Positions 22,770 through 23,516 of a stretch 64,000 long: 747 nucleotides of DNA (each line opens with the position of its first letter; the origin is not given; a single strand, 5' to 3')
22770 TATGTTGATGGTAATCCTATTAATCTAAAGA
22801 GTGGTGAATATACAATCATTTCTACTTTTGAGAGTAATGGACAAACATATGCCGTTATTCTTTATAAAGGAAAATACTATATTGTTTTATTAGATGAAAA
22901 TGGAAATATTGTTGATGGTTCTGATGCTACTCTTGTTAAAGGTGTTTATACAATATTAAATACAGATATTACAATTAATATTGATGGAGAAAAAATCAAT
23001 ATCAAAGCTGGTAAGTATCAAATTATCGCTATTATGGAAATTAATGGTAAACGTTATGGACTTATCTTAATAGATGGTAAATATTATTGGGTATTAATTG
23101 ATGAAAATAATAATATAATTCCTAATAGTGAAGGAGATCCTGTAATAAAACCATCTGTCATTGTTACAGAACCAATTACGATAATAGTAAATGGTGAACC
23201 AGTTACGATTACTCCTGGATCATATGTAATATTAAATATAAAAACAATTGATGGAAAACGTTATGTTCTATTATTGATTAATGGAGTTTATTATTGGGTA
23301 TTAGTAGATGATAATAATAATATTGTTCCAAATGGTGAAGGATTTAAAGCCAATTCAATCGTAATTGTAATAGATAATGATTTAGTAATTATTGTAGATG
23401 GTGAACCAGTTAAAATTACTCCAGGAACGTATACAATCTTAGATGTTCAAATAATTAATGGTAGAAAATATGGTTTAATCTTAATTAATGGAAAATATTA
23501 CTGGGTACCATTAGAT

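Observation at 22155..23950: Eight tandem ~57-aa repeats of an unrecognised beta-rich module in the 856-aa protein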

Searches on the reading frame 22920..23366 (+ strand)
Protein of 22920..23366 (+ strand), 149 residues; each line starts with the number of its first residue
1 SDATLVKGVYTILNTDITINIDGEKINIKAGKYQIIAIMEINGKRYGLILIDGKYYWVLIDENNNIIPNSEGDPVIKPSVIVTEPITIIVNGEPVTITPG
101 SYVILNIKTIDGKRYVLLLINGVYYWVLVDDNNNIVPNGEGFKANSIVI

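Call 43: predict_structure(alignment_id=A5)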
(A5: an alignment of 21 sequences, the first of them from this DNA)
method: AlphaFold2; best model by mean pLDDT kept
length: 149 residues; sequences in the alignment: 21
mean_pLDDT: 86.2   pTM: 0.53
mean pLDDT of the five models: 86.2, 85.4, 85.1, 84.7, 81.7
residues with pLDDT >= 90: 75; 70-90: 60; 50-70: 7; < 50: 7
segments of 3 or more residues with pLDDT < 50: 1-5
pLDDT, mean of each block of 10 residues (from residue 1): 57 93 90 87 89 87 93 79 93 93 87 91 91 90 70
secondary structure, 60 per line:
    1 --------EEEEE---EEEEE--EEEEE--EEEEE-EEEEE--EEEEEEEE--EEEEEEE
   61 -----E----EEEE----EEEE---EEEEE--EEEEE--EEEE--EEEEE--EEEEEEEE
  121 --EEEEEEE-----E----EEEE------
elements in order: E9-13 E17-21 E24-28 E31-35 E37-41 E44-51 E54-60 E71-74 E79-82 E86-90 E93-97 E100-103 E106-110 E113-120 E123-129 E140-143
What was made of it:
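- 22938..23144 (+): repeat 5 (aa 419-487). Modelled at high confidence (call 43).
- On Bacterial SH3-like domains (SH3b, GW, TagH_SH3-like): The model has pLDDT 86 (call 43).
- Fold: the two-repeat AF2 model has pLDDT 86.2 (call 43).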

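Call 52: fold_search(model_id=the predicted structure, library=pdb)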
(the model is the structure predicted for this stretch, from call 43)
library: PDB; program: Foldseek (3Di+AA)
matches with E <= 10: 932; with E <= 0.001: 0
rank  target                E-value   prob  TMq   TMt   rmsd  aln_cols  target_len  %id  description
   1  6m3y                  2.8e-02  0.20  0.19  0.06  18.5       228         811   12  Crystal structure of pilus adhesin, SpaC from Lactobacillus rhamnosus GG - open conformation (released 2020-07-29)
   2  3nol                  4.1e-02  0.69  0.28  0.21  10.7       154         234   15  Crystal structure of Zymomonas mobilis Glutaminyl Cyclase (trigonal form) (released 2010-11-03)
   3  6m7c                  4.3e-02  0.18  0.19  0.13  18.7       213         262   10  Crystal structure of C-terminal fragment of pilus adhesin SpaC from Lactobacillus rhamnosus GG (released 2020-07-29)
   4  6vip_A                6.3e-02  0.57  0.21  0.25  14.2       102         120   17  TUDOR DOMAIN OF TUMOR SUPPRESSOR P53BP1 WITH MFP-6008 (released 2020-02-12)
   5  8eom_A                6.3e-02  0.51  0.20  0.24  14.0       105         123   16  TUDOR DOMAIN OF TUMOR SUPPRESSOR P53BP1 WITH MFP-5973 (released 2023-01-18)
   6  5y2z_H                6.3e-02  0.33  0.20  0.12  12.4       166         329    9  Crystal structure of human LGI1 EPTP-ADAM22 complex (released 2018-05-02)
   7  3mbr                  6.3e-02  0.25  0.20  0.15  15.3       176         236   12  Crystal Structure of the Glutaminyl Cyclase from Xanthomonas campestris (released 2010-06-30)
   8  8swj_C                7.8e-02  0.47  0.20  0.23  13.8        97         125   14  Co-crystal structure of 53BP1 tandem Tudor domains in complex with UNC8531 (released 2023-08-02)
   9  8swj_B                8.7e-02  0.41  0.21  0.24  14.2       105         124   14  Co-crystal structure of 53BP1 tandem Tudor domains in complex with UNC8531 (released 2023-08-02)
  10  7bvx                  9.1e-02  0.14  0.19  0.13  17.9       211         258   11  Crystal structure of C-terminal fragment of pilus adhesin SpaC from Lactobacillus rhamnosus GG-Iodide soaked (released 2020-07-29)
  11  4raa                  9.7e-02  0.41  0.23  0.12  11.4       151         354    9  Crystal structure of a Putative exported protein (BF0058) from Bacteroides fragilis NCTC 9343 at 2.60 A resolution (released 2014-10-15)
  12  9qr4_C                9.7e-02  0.09  0.16  0.10  14.4       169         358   10  InlB392_T336Y: T336Y variant of Listeria monocytogenes InlB (internalin B) residues 36-392 (released 2025-12-03)
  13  4x34_B                1.1e-01  0.44  0.21  0.25  14.3       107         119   15  Crystal structure of the 53BP1 tandem tudor domain in complex with p53K381acK382me2 (released 2015-03-04)
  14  9kzc_B                1.1e-01  0.13  0.18  0.10  16.0       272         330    9  Cryo-EM structure of the LGI1 LRR-LGI1 EPTP-ADAM22 ECD complex (released 2025-06-25)
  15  8u4u_F                1.1e-01  0.38  0.19  0.23  13.4       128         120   13  Crystal structure of 53BP1 tandem Tudor domain homodimer engineered with two disulfide bridges (released 2023-09-20)
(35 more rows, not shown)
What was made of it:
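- Foldseek against the PDB gives nothing below E 0.028 (call 52).
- Tried and rejected: Foldseek against the PDB with the good two-repeat model gave nothing below E 0.028 (call 52).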
